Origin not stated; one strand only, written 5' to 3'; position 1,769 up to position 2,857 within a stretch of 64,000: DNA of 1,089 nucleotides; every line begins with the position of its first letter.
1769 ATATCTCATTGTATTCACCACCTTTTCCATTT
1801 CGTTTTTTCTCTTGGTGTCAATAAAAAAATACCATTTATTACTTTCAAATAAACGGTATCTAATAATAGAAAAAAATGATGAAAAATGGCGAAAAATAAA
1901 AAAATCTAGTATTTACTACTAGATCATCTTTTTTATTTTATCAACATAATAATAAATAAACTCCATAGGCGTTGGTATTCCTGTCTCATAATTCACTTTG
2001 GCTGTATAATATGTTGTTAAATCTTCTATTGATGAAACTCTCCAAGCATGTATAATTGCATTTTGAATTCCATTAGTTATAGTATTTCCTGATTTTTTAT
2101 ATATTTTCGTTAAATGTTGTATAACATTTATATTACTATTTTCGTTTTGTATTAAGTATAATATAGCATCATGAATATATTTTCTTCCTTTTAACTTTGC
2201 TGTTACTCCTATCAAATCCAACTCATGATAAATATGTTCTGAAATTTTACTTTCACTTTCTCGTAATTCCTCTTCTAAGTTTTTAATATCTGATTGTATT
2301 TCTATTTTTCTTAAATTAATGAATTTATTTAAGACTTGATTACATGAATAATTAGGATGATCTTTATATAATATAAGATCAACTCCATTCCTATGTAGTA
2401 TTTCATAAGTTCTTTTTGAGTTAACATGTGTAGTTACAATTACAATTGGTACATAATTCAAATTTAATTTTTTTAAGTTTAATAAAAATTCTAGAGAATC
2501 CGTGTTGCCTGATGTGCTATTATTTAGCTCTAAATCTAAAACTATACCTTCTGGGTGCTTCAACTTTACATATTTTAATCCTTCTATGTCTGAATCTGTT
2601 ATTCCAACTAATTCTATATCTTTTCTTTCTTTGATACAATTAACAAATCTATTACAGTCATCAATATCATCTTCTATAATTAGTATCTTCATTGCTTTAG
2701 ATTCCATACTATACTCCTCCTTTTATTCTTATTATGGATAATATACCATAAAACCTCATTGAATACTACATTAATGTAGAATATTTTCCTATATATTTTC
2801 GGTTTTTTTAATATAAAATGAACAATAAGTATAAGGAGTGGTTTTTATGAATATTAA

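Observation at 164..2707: AgrC-type histidine kinase paired with a REC + Spo0A_C-domain regulator, with a second such regulator in island B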

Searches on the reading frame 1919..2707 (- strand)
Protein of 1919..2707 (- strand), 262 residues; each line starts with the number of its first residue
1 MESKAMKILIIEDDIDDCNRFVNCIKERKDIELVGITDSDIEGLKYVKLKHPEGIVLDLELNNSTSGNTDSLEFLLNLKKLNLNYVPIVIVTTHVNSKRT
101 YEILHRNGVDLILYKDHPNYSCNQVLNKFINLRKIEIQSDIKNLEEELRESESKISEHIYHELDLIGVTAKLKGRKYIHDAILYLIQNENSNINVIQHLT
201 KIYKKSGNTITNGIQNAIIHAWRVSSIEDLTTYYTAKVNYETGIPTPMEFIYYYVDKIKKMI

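Call 3: search_protein_families(library=pfam, proteins=[window:1919-2707:-], max_evalue=1)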
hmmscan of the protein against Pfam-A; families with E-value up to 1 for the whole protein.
window:1919-2707:- (262 aa): 3 families
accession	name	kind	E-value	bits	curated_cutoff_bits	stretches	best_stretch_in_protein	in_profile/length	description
PF08769.17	Spo0A_C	-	1.2e-14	54.6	25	1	159-258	1-104/104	Sporulation initiation factor Spo0A C terminal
PF00072.30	Response_reg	-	6.4e-07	30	30.2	1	8-115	1-99/111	Response regulator receiver domain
PF24897.1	DUF7744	-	0.12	13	27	1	38-77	29-68/101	Domain of unknown function (DUF7744)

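Call 4: search_protein_families(library=ncbifam, proteins=[window:1919-2707:-], max_evalue=1)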
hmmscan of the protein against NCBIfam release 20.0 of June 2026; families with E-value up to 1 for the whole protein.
window:1919-2707:- (262 aa): 10 families
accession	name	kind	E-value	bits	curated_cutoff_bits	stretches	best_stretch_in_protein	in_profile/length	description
TIGR02875.1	spore_0_A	equivalog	1.9e-19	70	200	1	5-259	2-256/262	sporulation transcription factor Spo0A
NF009206.0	PRK12555.1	subfamily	1.9e-08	33.7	342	1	6-204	1-194/340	chemotaxis-specific protein-glutamate methyltransferase CheB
NF001965.0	PRK00742.1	subfamily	7.7e-07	28.6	293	1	4-204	2-208/357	chemotaxis-specific protein-glutamate methyltransferase CheB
NF008677.0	PRK11697.1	equivalog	6.6e-05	22.4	246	1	6-63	2-59/238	two-component system response regulator BtsR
NF047785.1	respo_reg_MadR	equivalog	9.9e-05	21.8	300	1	25-105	20-97/209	MadR family response regulator transcription factor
NF007935.0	PRK10651.1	equivalog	0.00022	20.5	250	1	3-126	4-120/216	two-component system response regulator NarL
NF045717.1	DVU0259_DivK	exception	0.012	15.7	160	1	6-91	3-82/117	DVU0259 family response regulator domain-containing protein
NF007689.0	PRK10365.1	equivalog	0.018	13.9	760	1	1-113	1-105/441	sigma-54-dependent response regulator transcription factor ZraR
NF011896.0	PRK15369.1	equivalog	0.03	13.9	242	1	4-114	2-106/211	two component system response regulator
TIGR02047.1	CadR-PbrR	equivalog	0.031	14.3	151.45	1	95-150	50-103/127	Cd(II)/Pb(II)-responsive transcriptional regulator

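Call 7: find_homologous_proteins(query=window:1919-2707:-)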
Query window:1919-2707:- (262 aa): 1485 proteins with E <= 0.001 among 2501 candidates; the best 120 are listed.
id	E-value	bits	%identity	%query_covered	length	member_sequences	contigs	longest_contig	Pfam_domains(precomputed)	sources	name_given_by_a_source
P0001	7.4e-164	561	99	100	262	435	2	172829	PF00072.31,PF08769.18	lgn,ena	-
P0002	1.9e-147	507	88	100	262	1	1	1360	PF00072.31,PF08769.18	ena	-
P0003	3.8e-147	506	88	100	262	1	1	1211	PF00072.31,PF08769.18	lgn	-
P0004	6.4e-147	506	88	100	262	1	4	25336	PF00072.31,PF08769.18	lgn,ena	-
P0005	1.8e-146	504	88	100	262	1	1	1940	PF00072.31,PF08769.18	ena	-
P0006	3.4e-145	500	87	100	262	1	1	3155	PF00072.31,PF08769.18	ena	-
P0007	4.3e-145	500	86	100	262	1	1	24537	PF00072.31,PF08769.18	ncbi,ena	-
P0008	2.1e-143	494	86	100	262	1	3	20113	PF00072.31,PF08769.18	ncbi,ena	-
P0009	4.1e-143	493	86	100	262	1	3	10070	PF00072.31,PF08769.18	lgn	-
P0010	5.3e-143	493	84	100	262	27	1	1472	PF00072.31,PF08769.18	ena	-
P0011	8.8e-143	492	85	100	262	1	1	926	PF00072.31,PF08769.18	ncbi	-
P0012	9.8e-143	492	85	100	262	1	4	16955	PF00072.31,PF08769.18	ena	-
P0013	2.1e-142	491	85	100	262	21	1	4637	PF00072.31,PF08769.18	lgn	-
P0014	2.5e-142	491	86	100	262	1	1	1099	PF00072.31,PF08769.18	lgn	-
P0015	2.5e-142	491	84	100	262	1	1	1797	PF00072.31,PF08769.18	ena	-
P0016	2.6e-142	491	85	100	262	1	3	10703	PF00072.31,PF08769.18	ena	-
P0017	5.4e-142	490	86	100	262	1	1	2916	PF00072.31,PF08769.18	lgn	-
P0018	5.4e-142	490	85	100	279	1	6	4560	PF00072.31,PF08769.18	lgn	-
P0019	5.6e-142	489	85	100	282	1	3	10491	PF00072.31,PF08769.18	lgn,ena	-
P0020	6.6e-142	489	84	100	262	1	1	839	PF00072.31,PF08769.18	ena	-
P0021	1.2e-141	488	84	100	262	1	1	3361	PF00072.31,PF08769.18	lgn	-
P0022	1.3e-141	488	85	100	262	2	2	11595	PF00072.31,PF08769.18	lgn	-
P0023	1.5e-141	488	85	100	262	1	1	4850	PF00072.31,PF08769.18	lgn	-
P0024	2.4e-141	487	84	100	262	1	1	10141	PF00072.31,PF08769.18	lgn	-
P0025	6.4e-141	486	85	100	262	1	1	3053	PF00072.31,PF08769.18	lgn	-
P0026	9.8e-141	485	85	100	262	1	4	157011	PF00072.31,PF08769.18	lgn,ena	-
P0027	1.0e-140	485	85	100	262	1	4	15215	PF00072.31,PF08769.18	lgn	-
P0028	1.5e-140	485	85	100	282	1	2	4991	PF00072.31,PF08769.18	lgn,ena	-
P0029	2.0e-140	484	84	100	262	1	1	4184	PF00072.31,PF08769.18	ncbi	-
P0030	2.1e-140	484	84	100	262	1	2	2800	PF00072.31,PF08769.18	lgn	-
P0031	2.4e-140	484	85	100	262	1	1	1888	PF00072.31,PF08769.18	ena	-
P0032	3.2e-140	484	85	100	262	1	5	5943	PF00072.31,PF08769.18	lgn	-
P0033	4.2e-140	483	83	100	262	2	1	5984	PF00072.31,PF08769.18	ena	-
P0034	4.2e-140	483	85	100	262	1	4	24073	PF00072.31,PF08769.18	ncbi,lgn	ncbi:MAG: sporulation initiation factor Spo0A C-terminal domain-containing protein [Clostridia bacte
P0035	4.3e-140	483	84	100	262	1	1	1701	PF00072.31,PF08769.18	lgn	-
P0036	4.4e-140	483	84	100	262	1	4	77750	PF00072.31,PF08769.18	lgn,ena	-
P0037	5.1e-140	483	83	100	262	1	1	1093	PF00072.31,PF08769.18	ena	-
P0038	5.5e-140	483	85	100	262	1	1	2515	PF00072.31,PF08769.18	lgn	-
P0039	5.7e-140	483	84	100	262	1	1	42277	PF00072.31,PF08769.18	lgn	-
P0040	6.2e-140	483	83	100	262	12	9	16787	PF00072.31,PF08769.18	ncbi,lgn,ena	-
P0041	9.8e-140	482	82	100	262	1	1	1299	PF00072.31,PF08769.18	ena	-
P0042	1.2e-139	482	84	100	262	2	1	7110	PF00072.31,PF08769.18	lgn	-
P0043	1.6e-139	481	84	100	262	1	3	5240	PF00072.31,PF08769.18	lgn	-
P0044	1.7e-139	481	82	100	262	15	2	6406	PF00072.31,PF08769.18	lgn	-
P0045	2.1e-139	481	83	100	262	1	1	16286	PF00072.31,PF08769.18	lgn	-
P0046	2.3e-139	481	84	100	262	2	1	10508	PF00072.31,PF08769.18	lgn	-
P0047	2.5e-139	481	84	100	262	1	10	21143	PF00072.31,PF08769.18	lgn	-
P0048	2.8e-139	481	84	100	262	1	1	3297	PF00072.31,PF08769.18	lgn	-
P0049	3.0e-139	481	84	100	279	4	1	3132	PF00072.31,PF08769.18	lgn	-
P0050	3.2e-139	480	84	100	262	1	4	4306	PF00072.31,PF08769.18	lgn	-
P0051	3.8e-139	480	84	100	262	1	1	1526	PF00072.31,PF08769.18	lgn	-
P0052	4.7e-139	480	84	100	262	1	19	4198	PF00072.31,PF08769.18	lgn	-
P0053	5.5e-139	480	82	100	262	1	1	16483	PF00072.31,PF08769.18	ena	-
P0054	7.3e-139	479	84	100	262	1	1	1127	PF00072.31,PF08769.18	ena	-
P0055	7.3e-139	479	82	100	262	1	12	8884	PF00072.31,PF08769.18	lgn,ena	-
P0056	7.9e-139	479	85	100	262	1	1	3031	PF00072.31,PF08769.18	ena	-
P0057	8.1e-139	479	84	100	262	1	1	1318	PF00072.31,PF08769.18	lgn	-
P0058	1.1e-138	479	84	100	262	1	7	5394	PF00072.31,PF08769.18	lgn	-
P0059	1.5e-138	478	83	100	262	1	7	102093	PF00072.31,PF08769.18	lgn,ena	-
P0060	1.7e-138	478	83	100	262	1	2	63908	PF00072.31,PF08769.18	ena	-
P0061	2.9e-138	477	82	100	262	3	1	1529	PF00072.31,PF08769.18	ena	-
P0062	3.1e-138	477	82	100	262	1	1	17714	PF00072.31,PF08769.18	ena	-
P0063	3.8e-138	477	85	100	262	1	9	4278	PF00072.31,PF08769.18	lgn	-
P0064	4.2e-138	477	81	100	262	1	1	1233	PF00072.31,PF08769.18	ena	-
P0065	6.8e-138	476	82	100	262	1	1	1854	PF00072.31,PF08769.18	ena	-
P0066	7.0e-138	476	84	100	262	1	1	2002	PF00072.31,PF08769.18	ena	-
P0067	7.9e-138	476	82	100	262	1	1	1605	PF00072.31,PF08769.18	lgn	-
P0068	1.1e-137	475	83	100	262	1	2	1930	PF00072.31,PF08769.18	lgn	-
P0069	1.7e-137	475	82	100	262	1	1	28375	PF00072.31,PF08769.18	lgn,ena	-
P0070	2.4e-137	474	83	100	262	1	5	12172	PF00072.31,PF08769.18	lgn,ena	-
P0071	2.7e-137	474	84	98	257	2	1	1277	PF00072.31,PF08769.18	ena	-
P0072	3.6e-137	474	83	100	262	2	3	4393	PF00072.31,PF08769.18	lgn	-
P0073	3.8e-137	474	81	100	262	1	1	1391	PF00072.31,PF08769.18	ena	-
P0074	4.8e-137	473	81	100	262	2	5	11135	PF00072.31,PF08769.18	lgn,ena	-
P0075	5.1e-137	473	82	100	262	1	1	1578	PF00072.31,PF08769.18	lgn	-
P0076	5.8e-137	473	82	100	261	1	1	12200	PF00072.31,PF08769.18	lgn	-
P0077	6.4e-137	473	82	100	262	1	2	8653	PF00072.31,PF08769.18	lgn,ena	-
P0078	6.6e-137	473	84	100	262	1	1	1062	PF00072.31,PF08769.18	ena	-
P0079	7.9e-137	473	82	100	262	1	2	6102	PF00072.31,PF08769.18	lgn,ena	-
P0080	8.4e-137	473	81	100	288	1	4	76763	PF00072.31,PF08769.18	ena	-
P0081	8.4e-137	473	81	100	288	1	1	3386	PF00072.31,PF08769.18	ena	-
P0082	8.6e-137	472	82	100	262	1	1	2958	PF00072.31,PF08769.18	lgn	-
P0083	1.1e-136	472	82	100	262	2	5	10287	PF00072.31,PF08769.18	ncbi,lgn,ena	-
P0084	1.1e-136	472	82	100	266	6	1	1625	PF00072.31,PF08769.18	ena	-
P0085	1.3e-136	472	82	100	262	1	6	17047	PF00072.31,PF08769.18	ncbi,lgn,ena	-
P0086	1.6e-136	472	82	100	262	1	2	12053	PF00072.31,PF08769.18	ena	-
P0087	1.8e-136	471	81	100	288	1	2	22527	PF00072.31,PF08769.18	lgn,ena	-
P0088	1.8e-136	471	81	100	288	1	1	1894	PF00072.31,PF08769.18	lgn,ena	-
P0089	1.9e-136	471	83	100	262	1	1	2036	PF00072.31,PF08769.18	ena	-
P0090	4.2e-136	470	81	100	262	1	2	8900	PF00072.31,PF08769.18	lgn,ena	-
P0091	5.3e-136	470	82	100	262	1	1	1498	PF00072.31,PF08769.18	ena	-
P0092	6.6e-136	470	82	100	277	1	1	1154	PF00072.31,PF08769.18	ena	-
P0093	9.6e-136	469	81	100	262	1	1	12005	PF00072.31,PF08769.18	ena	-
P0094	1.2e-135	469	82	100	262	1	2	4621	PF00072.31,PF08769.18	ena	-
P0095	2.4e-135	468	82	100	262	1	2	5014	PF00072.31,PF08769.18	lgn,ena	-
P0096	3.8e-135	467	81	100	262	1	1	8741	PF00072.31,PF08769.18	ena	-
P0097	5.4e-135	467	81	100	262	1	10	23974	PF00072.31,PF08769.18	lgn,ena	-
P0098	6.2e-135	466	80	100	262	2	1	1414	PF00072.31,PF08769.18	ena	-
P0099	6.8e-135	466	81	100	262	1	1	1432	PF00072.31,PF08769.18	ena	-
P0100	9.0e-135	466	82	100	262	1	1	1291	PF00072.31,PF08769.18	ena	-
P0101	1.1e-134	466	81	100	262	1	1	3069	PF00072.31,PF08769.18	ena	-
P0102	1.1e-134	466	81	100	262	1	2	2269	PF00072.31,PF08769.18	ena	-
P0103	1.1e-134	466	81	100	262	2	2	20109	PF00072.31,PF08769.18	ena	-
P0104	1.6e-134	465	81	100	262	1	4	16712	PF00072.31,PF08769.18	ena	-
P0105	2.3e-134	465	80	100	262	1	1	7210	PF00072.31,PF08769.18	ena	-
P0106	3.0e-134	464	81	100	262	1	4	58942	PF00072.31,PF08769.18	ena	-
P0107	3.5e-134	464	81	100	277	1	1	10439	PF00072.31,PF08769.18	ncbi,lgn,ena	-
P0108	5.1e-134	463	80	100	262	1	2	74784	PF00072.31,PF08769.18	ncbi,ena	-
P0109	5.3e-134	463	80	100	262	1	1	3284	PF00072.31,PF08769.18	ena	-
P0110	5.5e-134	463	78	100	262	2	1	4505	PF00072.31,PF08769.18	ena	-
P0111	5.8e-134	463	81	99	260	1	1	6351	PF00072.31,PF08769.18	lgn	-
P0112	8.5e-134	463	79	100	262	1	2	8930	PF00072.31,PF08769.18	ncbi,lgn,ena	-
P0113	1.1e-133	462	81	100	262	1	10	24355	PF00072.31,PF08769.18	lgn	-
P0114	1.2e-133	462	80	100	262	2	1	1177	PF00072.31,PF08769.18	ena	-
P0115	1.7e-133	462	80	100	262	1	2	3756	PF00072.31,PF08769.18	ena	-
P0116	1.7e-133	462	81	100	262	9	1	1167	PF00072.31,PF08769.18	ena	-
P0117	2.7e-133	461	80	100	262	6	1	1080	PF00072.31,PF08769.18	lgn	-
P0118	2.8e-133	461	80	100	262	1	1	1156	PF00072.31,PF08769.18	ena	-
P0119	2.9e-133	461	78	100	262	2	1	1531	PF00072.31,PF08769.18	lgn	-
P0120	3.2e-133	461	80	100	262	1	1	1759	PF00072.31,PF08769.18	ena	-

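Call 9: find_related_loci(query=window:1919-2707:-, collection=genome_contigs, flank=6000)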
Query window:1919-2707:- (262 aa) in genome_contigs; peptide patterns used: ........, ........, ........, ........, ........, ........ (x = any residue, [..] = any of these).
311 stretches matched a pattern; 128 encode a relative of the query (tblastn E <= 1e-3); the best 80 are kept; 80 distinct loci.
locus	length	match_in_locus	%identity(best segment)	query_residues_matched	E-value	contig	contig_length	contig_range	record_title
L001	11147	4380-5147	86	1-256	1e-146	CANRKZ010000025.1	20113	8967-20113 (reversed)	MAG: uncultured Clostridia bacterium isolate Lapin-033__bin53 genome assembly, contig: Lapin-033__NODE_2243_length_20113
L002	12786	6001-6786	85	1-262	2e-146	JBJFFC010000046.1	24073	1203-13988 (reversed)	MAG: Clostridia bacterium isolate LOHA18_bin.023 NODE_813_length_24073_cov_20.926180, whole genome shotgun sequence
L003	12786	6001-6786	86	1-262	1e-143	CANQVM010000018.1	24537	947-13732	MAG: uncultured Clostridia bacterium isolate Lapin-033__bin24 genome assembly, contig: Lapin-033__NODE_1642_length_24537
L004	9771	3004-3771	82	1-256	1e-141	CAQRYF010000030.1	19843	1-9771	MAG TPA_asm: uncultured Clostridia bacterium isolate MGBC107719 genome assembly, contig: MGBC107719.30, whole genome sho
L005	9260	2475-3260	78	1-262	8e-141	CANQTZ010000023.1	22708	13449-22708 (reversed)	MAG: uncultured Clostridia bacterium isolate Lapin-008__bin60 genome assembly, contig: Lapin-008__NODE_2588_length_22708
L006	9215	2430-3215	81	1-262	6e-141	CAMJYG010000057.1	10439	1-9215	MAG: uncultured Clostridium sp. isolate SRR12081298_bin.62_metaWRAP_v1.3_MAG genome assembly, contig: ERZ12289774.10167,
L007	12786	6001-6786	80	1-262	2e-140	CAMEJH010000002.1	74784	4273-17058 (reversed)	MAG: uncultured Clostridium sp. isolate SRR15057922_bin.21_metaWRAP_v1.3_MAG genome assembly, contig: ERZ10407413.92, wh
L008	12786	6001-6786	81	1-262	3e-140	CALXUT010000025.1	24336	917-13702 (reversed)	MAG: uncultured Clostridia bacterium isolate E14__bin160 genome assembly, contig: E14__k127_1018400, whole genome shotgu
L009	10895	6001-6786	82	1-262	3e-143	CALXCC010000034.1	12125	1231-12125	MAG: uncultured Clostridia bacterium isolate BRZ_ES__bin69 genome assembly, contig: BRZ_ES__NODE_6393_length_12125_cov_5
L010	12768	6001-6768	81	1-256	3e-139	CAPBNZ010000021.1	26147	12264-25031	MAG TPA_asm: uncultured Clostridia bacterium isolate MGBC108358 genome assembly, contig: MGBC108358.21, whole genome sho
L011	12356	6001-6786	79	1-262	1e-138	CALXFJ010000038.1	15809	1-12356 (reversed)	MAG: uncultured Clostridia bacterium isolate BRZ_HH__bin58 genome assembly, contig: BRZ_HH__NODE_3456_length_15809_cov_3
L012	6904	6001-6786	78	1-262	2e-138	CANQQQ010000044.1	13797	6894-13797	MAG: uncultured Clostridia bacterium isolate Lapin-008__bin82 genome assembly, contig: Lapin-008__NODE_4730_length_13797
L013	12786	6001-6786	77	1-262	5e-138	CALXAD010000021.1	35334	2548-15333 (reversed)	MAG: uncultured Clostridia bacterium isolate BRZ_LB__bin31 genome assembly, contig: BRZ_LB__NODE_1133_length_35334_cov_4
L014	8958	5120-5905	83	1-262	5e-138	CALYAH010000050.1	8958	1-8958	MAG: uncultured Clostridia bacterium isolate E03__bin62 genome assembly, contig: E03__k127_32187, whole genome shotgun s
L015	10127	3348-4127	79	3-262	1e-137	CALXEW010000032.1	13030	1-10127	MAG: uncultured Clostridia bacterium isolate BRZ_DD__bin29 genome assembly, contig: BRZ_DD__NODE_3951_length_13030_cov_1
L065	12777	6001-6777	68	4-262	7e-119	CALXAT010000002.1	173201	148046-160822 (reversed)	MAG: uncultured Clostridia bacterium isolate BRZ_HF__bin22 genome assembly, contig: BRZ_HF__NODE_85_length_173201_cov_40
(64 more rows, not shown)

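Call 11: search_solved_structures(query=window:1919-2707:-, max_evalue=0.01, show_alignments=3)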
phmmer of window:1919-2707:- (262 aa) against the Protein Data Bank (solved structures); distinct sequences matched with E-value up to 0.01: 4.
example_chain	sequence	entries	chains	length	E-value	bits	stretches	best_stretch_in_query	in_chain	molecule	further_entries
3b2n_A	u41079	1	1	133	4.4e-06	29.6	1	8-131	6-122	Uncharacterized protein Q99UF4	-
1fc3_A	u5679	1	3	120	2.1e-05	27.3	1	160-259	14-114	SPO0A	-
1lq1_A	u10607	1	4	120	6.6e-05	25.7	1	160-259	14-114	Stage 0 sporulation protein A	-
9xzo_A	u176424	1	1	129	0.00022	24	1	7-113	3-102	De novo protein M1X0B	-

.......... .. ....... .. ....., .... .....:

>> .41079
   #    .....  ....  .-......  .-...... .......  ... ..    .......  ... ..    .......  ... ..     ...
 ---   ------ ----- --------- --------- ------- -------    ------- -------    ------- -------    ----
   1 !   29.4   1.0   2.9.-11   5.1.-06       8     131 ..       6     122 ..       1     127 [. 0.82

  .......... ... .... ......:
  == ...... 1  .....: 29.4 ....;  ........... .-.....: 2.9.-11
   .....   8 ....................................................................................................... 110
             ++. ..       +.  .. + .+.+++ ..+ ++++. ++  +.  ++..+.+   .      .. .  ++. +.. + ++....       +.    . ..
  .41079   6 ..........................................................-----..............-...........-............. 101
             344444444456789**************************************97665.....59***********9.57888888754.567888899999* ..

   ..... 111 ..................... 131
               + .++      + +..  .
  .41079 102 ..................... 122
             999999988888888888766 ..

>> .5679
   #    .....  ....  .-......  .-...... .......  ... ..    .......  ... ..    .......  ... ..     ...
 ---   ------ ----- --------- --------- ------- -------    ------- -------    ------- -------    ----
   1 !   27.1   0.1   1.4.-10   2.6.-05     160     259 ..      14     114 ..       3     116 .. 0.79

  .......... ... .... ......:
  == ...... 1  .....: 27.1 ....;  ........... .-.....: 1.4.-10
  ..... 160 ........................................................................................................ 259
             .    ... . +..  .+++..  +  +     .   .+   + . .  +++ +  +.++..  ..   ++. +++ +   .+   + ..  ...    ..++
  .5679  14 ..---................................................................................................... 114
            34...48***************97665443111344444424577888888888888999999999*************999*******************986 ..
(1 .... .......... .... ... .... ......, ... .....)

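Call 56: search_protein_families(library=pfam, proteins=[L002:8607-9203:+, L001:9673-10899:-, L001:3582-3767:-, L001:3147-3512:+, L002:12114-12473:+, L008:9349-10260:-, L009:4236-5018:+, L008:8695-9225:+, L011:3687-4778:+, L065:1951-2685:+], max_evalue=0.01)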
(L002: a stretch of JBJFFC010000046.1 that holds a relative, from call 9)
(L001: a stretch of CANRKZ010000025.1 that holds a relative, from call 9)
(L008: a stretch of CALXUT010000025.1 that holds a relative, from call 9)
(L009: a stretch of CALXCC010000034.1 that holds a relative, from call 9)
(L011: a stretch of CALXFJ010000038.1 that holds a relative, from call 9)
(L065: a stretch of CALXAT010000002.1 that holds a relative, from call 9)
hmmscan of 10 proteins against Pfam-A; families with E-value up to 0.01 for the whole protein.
L002:8607-9203:+ (198 aa): 1 family
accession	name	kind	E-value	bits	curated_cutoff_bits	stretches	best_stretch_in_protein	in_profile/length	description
PF20122.4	DUF6512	-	9.1e-35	120.7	26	1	22-194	8-181/181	Family of unknown function (DUF6512)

L001:9673-10899:- (408 aa): 2 families
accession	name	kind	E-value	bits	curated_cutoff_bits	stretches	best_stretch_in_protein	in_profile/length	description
PF01966.28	HD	-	3.1e-08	34.3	22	1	80-222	1-114/116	HD domain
PF13286.11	HD_assoc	-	2.4e-06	28.4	22.2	1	367-403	52-90/91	Phosphohydrolase-associated domain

L001:3582-3767:- (61 aa): 0 families

L001:3147-3512:+ (121 aa): 2 families
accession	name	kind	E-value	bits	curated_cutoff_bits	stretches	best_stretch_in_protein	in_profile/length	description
PF03960.21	ArsC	-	1.8e-19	70.2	24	1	8-115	3-78/79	ArsC family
PF00462.30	Glutaredoxin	-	1.3e-08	35.3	22.9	1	8-46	6-44/60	Glutaredoxin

L002:12114-12473:+ (119 aa): 4 families
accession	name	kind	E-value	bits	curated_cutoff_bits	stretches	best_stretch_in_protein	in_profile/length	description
PF02021.23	UPF0102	-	2.9e-29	101.7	23.6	1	11-103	1-80/80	Uncharacterised protein family UPF0102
PF08378.17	NERD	-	3.9e-05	24.6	22.1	1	7-77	1-76/111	Nuclease-related domain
PF03008.20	DUF234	-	0.00011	23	22.5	1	20-59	53-91/100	Archaea bacterial proteins of unknown function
PF01939.22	NucS_C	-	0.00037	20.9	24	1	19-59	15-54/124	Endonuclease NucS C-terminal domain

L008:9349-10260:- (303 aa): 2 families
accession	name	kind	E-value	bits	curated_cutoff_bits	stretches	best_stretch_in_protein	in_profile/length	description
PF16199.10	Radical_SAM_C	-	1.6e-25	89.4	31.9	1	209-292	1-84/85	Radical_SAM C-terminal domain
PF04055.27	Radical_SAM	-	1.8e-14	54.7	29.5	1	43-204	9-166/166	Radical SAM superfamily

L009:4236-5018:+ (260 aa): 5 families
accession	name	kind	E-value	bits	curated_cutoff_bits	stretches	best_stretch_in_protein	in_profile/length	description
PF13561.12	adh_short_C2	-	3.2e-64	217.2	27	1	16-251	7-236/236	Enoyl-(Acyl carrier protein) reductase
PF00106.31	adh_short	-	1.1e-52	178.8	26.6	1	6-196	1-193/195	short chain dehydrogenase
PF08659.16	KR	-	8.6e-15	55.6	22.6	1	7-176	2-169/180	KR domain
PF23441.1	SDR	-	1.5e-06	28.2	27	1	2-250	4-255/258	SDR-like rossmann domain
PF01370.27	Epimerase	-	0.005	16.7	20.9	1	9-139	2-116/240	NAD dependent epimerase/dehydratase family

L008:8695-9225:+ (176 aa): 2 families
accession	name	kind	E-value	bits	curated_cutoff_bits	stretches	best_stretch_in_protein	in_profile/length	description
PF00293.34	NUDIX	-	3.6e-16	59.8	21.1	1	31-149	2-125/134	NUDIX domain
PF14815.12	NUDIX_4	-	0.004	17.4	35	0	36-101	2-55/113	NUDIX domain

L011:3687-4778:+ (363 aa): 0 families

L065:1951-2685:+ (244 aa): 2 families
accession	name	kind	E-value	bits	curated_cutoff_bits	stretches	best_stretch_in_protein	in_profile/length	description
PF01863.23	YgjP-like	-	3.4e-38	132.2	26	1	25-238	4-207/207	YgjP-like, metallopeptidase domain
PF08325.16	WLM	-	1.3e-05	25.8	26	1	192-232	78-118/190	WLM domain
